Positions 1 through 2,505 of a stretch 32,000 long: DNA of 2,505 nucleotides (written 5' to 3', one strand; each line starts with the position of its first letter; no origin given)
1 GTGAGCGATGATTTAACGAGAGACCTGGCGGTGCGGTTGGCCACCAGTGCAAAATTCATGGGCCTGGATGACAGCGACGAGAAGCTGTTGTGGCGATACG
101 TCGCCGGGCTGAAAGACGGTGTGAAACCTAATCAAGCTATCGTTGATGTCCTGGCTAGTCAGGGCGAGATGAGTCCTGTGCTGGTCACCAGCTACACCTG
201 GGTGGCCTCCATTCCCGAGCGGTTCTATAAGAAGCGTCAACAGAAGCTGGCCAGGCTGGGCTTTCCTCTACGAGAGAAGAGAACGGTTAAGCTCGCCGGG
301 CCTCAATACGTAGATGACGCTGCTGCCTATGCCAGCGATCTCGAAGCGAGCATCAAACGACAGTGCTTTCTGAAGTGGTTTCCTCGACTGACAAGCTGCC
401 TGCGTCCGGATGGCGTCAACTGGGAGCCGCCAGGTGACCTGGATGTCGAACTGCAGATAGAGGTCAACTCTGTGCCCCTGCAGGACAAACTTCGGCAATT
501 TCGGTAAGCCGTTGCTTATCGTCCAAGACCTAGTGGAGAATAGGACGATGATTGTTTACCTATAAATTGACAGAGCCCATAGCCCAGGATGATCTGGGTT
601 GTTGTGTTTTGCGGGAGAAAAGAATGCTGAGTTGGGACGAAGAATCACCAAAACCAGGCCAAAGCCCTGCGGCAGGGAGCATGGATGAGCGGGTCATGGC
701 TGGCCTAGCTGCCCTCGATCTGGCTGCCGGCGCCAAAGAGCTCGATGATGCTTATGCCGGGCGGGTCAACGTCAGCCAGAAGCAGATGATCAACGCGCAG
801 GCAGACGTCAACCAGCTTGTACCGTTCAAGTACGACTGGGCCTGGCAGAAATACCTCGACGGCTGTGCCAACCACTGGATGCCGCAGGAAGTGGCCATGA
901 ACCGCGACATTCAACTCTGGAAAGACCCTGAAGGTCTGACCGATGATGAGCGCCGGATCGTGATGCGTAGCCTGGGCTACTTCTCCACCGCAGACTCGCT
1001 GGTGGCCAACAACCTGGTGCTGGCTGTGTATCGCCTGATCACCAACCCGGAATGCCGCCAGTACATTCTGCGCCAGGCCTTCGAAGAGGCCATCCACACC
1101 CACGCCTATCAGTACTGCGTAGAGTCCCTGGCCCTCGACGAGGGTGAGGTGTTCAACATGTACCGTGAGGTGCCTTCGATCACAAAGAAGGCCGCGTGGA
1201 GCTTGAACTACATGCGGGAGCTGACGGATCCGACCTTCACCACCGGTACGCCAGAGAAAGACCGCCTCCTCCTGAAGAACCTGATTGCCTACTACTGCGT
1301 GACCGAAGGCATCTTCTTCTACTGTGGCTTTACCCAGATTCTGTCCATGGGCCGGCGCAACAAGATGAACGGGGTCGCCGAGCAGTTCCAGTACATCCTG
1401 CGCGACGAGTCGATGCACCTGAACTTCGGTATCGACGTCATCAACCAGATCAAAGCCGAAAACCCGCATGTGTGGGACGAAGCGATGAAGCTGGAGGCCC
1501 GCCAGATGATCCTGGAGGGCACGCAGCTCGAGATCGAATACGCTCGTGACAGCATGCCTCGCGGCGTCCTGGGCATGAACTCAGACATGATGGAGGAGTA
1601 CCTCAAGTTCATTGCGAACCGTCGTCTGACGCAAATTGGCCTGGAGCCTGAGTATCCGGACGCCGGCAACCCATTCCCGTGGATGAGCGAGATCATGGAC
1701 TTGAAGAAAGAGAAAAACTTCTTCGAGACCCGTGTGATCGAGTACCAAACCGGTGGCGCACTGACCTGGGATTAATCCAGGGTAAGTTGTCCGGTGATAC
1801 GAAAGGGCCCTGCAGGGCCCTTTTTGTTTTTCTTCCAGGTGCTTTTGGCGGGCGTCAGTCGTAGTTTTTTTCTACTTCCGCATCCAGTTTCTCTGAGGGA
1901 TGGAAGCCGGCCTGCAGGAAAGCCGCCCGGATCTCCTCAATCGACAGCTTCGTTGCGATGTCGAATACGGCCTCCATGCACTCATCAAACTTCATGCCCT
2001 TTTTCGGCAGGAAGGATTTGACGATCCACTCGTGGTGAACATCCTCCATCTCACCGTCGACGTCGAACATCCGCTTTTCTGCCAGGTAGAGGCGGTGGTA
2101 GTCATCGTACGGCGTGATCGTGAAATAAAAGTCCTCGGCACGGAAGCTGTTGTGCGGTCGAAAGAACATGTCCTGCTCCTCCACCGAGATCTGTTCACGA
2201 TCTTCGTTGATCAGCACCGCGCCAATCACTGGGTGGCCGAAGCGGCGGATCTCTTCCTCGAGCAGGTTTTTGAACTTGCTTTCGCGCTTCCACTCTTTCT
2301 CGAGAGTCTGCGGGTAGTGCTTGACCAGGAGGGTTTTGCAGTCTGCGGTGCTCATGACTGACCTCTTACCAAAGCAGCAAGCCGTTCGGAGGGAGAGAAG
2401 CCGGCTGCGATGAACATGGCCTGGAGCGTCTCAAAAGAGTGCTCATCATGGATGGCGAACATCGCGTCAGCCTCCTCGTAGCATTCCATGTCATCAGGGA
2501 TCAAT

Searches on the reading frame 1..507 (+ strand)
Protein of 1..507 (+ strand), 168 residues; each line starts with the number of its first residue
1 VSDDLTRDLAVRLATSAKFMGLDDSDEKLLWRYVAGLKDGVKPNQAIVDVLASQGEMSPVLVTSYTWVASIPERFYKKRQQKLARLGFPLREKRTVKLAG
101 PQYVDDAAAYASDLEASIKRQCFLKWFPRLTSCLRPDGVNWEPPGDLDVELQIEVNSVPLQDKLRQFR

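Call 28: find_related_loci(query=window:1-507:+, collection=genome_contigs, flank=10000)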
Query window:1-507:+ (168 aa) in genome_contigs; peptide patterns used: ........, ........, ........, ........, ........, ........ (x = any residue, [..] = any of these).
86 stretches matched a pattern, but none encodes a relative of the query by tblastn (E <= 1e-3).

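Call 55: find_related_loci(query=window:1-507:+, collection=metagenome_contigs, flank=10000)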
Query window:1-507:+ (168 aa) in metagenome_contigs; peptide patterns used: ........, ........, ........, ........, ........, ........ (x = any residue, [..] = any of these).
141 stretches matched a pattern, but none encodes a relative of the query by tblastn (E <= 1e-3).

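Call 56: find_homologous_proteins(query=window:1-507:+, max_evalue=0.00001)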
Query window:1-507:+ (168 aa): 4 proteins with E <= 0.00001 among 43 candidates.
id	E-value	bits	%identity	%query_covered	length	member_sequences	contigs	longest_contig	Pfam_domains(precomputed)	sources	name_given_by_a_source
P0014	7.8e-107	372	100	100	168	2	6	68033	-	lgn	-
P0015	1.8e-82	293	77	99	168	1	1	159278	-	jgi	jgi:hypothetical protein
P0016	8.8e-50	187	53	99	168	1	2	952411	-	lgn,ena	-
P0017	1.2e-37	147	48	95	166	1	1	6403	-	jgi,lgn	jgi:hypothetical protein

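Call 57: find_encoding_contigs(protein=P0014, flank=10000, max_places=3)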
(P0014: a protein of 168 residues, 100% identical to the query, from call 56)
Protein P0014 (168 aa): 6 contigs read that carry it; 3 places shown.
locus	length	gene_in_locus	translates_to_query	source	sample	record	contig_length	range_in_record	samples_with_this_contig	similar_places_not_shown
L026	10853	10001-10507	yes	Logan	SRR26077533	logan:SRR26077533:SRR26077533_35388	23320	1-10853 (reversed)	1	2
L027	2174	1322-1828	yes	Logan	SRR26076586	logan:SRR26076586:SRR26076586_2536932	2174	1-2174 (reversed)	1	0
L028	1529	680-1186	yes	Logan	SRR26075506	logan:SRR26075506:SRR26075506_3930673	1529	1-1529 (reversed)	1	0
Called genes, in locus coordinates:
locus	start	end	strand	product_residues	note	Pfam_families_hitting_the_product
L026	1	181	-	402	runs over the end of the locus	-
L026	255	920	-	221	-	-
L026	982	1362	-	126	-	-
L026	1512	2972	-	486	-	-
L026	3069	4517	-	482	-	PF03743:TrbI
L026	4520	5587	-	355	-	PF12293:T4BSS_DotH_IcmK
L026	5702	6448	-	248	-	PF11393:T4BSS_DotI_IcmL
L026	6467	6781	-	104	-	-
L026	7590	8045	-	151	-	PF00847:AP2 (faint)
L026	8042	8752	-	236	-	PF01323:DSBA (faint)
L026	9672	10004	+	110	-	-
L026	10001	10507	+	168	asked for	-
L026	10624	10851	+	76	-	?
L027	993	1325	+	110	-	-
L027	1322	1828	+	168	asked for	-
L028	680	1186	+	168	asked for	-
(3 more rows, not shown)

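Call 61: find_encoding_contigs(protein=P0016, flank=10000, max_places=1)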
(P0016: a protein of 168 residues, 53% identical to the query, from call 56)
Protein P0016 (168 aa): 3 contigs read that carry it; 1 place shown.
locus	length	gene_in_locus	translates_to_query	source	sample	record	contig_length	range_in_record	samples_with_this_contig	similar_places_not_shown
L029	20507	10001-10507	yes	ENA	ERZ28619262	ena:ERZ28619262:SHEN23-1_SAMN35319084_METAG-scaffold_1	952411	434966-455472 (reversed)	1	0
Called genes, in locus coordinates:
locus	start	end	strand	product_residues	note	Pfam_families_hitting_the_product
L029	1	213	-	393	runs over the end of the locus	-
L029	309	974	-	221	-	-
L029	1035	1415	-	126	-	-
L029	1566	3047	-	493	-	-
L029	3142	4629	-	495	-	PF03743:TrbI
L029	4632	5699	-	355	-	PF12293:T4BSS_DotH_IcmK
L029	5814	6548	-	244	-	PF11393:T4BSS_DotI_IcmL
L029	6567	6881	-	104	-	-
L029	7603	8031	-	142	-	PF00847:AP2 (faint)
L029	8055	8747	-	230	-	PF01323:DSBA (faint)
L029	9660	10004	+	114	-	-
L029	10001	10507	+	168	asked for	-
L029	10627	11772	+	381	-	PF00268:Ribonuc_red_sm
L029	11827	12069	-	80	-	-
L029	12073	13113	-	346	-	-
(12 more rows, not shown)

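Call 92: search_protein_families(library=pfam, max_evalue=0.5, proteins=[L026:9672-10004:+, window:1-507:+, L026:8042-8752:-, L026:7590-8045:-, L026:6467-6781:-, L026:1512-2972:-, L026:982-1362:-, L026:255-920:-])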
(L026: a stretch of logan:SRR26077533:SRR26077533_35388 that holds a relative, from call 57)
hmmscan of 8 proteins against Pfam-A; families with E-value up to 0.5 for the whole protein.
L026:9672-10004:+ (110 aa): 0 families

window:1-507:+ (168 aa): 0 families

L026:8042-8752:- (236 aa): 7 families
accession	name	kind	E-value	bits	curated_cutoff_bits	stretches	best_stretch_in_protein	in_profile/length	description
PF01323.26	DSBA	-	3.4e-06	27.4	25.6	1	166-207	136-177/191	DSBA-like thioredoxin domain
PF13462.12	Thioredoxin_4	-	0.00011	22.8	23.2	1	166-207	109-150/165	Thioredoxin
PF00085.26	Thioredoxin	-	0.0031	18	23.5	0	157-202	35-78/103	Thioredoxin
PF13098.12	Thioredoxin_2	-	0.033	15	27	0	163-206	42-85/104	Thioredoxin-like domain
PF00462.30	Glutaredoxin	-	0.045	14.4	22.9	0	61-84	8-31/60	Glutaredoxin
PF13192.12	Thioredoxin_3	-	0.12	12.8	24.8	0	60-74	8-22/76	Thioredoxin domain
PF11229.14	Focadhesin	-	0.12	11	23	1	130-171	312-353/589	Focadhesin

L026:7590-8045:- (151 aa): 1 family
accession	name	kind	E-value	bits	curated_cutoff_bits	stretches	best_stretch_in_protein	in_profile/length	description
PF00847.26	AP2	-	1.4e-05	25.7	33.3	2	103-144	11-49/54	AP2 domain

L026:6467-6781:- (104 aa): 0 families

L026:1512-2972:- (486 aa): 4 families
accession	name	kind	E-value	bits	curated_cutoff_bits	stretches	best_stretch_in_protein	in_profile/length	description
PF15964.10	CCCAP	-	0.00034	19.5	27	1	220-270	392-442/703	Centrosomal colon cancer autoantigen protein family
PF09537.16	DUF2383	-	0.078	13.6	30.8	1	203-268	38-101/111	Domain of unknown function (DUF2383)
PF08647.16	BRE1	-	0.13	12.8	27.9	1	210-268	3-61/95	BRE1 E3 ubiquitin ligase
PF05377.16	FlaC_arch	-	0.49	11.3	27.8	0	211-243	8-40/55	Flagella accessory protein C (FlaC)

L026:982-1362:- (126 aa): 5 families
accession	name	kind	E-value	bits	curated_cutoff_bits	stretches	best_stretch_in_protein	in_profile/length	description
PF03779.20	SPW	-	0.00074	20.4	31.5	1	36-118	14-87/93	SPW repeat domain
PF06157.16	DUF973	-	0.021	14.4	26.4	1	43-110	59-126/309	Protein of unknown function (DUF973)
PF12794.12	MscS_TM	-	0.033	13.5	28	1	32-105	139-213/339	Mechanosensitive ion channel inner membrane domain 1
PF13312.11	DUF4081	-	0.049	14.3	25.3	1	5-57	7-59/105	Domain of unknown function (DUF4081)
PF19762.4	DUF6249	-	0.068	13.6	33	1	78-103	52-77/104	Domain of unknown function (DUF6249)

L026:255-920:- (221 aa): 2 families
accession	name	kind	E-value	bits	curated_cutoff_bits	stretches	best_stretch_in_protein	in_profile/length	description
PF01844.29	HNH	-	0.029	14.9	21.4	1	44-83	1-45/47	HNH endonuclease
PF05605.18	zf-Di19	-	0.11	13.2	27.5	1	40-80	1-39/54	Drought induced 19 protein (Di19), zinc-binding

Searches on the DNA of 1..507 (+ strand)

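Call 94: search_dna_similar(query=L026:9090-9570:+, collection=plasmids, mode=distant, max_evalue=0.01, max_rows=20)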
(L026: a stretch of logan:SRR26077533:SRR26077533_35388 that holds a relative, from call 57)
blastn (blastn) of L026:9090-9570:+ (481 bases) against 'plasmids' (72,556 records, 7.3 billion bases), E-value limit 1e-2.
No match.

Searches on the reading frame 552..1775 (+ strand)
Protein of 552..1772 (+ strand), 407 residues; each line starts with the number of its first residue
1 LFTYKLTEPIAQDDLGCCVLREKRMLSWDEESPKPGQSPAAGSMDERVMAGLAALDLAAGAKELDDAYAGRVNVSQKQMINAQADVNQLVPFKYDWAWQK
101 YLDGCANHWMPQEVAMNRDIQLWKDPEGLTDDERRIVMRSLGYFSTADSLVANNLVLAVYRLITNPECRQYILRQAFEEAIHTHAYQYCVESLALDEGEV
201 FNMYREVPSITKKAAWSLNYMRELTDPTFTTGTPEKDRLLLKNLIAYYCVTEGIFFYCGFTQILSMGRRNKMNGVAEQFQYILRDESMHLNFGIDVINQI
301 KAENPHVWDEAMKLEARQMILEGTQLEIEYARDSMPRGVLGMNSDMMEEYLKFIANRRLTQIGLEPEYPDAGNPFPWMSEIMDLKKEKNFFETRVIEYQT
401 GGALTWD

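Call 26: find_encoding_contigs(protein=window:624-1775:+, flank=10000, max_places=5)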
Protein window:624-1775:+ (383 aa): no gene with exactly this product is on record in the collection.

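Call 27: find_encoding_contigs(protein=window:552-1772:+, flank=10000, max_places=5)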
Protein seq(407 aa) (407 aa): no gene with exactly this product is on record in the collection.

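Call 54: find_encoding_contigs(protein=window:609-1772:+, flank=10000, max_places=3)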
Protein seq(388 aa) (388 aa): no gene with exactly this product is on record in the collection.

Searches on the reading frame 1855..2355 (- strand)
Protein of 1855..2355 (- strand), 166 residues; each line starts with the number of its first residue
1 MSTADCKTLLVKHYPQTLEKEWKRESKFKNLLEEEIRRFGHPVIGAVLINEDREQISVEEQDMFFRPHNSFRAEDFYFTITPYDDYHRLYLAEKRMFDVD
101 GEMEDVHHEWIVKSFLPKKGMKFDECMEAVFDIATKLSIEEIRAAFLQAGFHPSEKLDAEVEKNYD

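Call 22: find_encoding_contigs(protein=window:1855-2355:-, flank=10000, max_places=4)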
Protein window:1855-2355:- (166 aa): 10 contigs read that carry it; 4 places shown.
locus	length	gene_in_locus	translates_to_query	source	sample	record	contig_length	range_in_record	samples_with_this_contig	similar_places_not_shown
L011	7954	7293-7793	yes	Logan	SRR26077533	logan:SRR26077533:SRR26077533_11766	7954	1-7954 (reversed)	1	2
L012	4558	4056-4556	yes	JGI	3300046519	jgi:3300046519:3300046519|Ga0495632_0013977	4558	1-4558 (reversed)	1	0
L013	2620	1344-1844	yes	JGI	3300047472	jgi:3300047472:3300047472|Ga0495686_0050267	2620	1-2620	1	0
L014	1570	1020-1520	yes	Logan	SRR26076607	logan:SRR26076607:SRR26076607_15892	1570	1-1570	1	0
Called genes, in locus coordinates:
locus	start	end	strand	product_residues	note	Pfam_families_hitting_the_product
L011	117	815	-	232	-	-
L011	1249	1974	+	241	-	-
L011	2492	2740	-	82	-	-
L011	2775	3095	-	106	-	-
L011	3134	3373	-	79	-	-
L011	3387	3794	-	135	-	-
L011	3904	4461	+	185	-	-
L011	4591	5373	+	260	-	-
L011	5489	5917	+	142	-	PF24240:DUF7448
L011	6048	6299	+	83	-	PF08220:HTH_DeoR (weak)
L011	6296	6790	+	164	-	-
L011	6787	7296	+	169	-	-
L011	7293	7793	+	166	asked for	-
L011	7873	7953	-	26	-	?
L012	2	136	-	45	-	?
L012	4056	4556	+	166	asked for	?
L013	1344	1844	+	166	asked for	-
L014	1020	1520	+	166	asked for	-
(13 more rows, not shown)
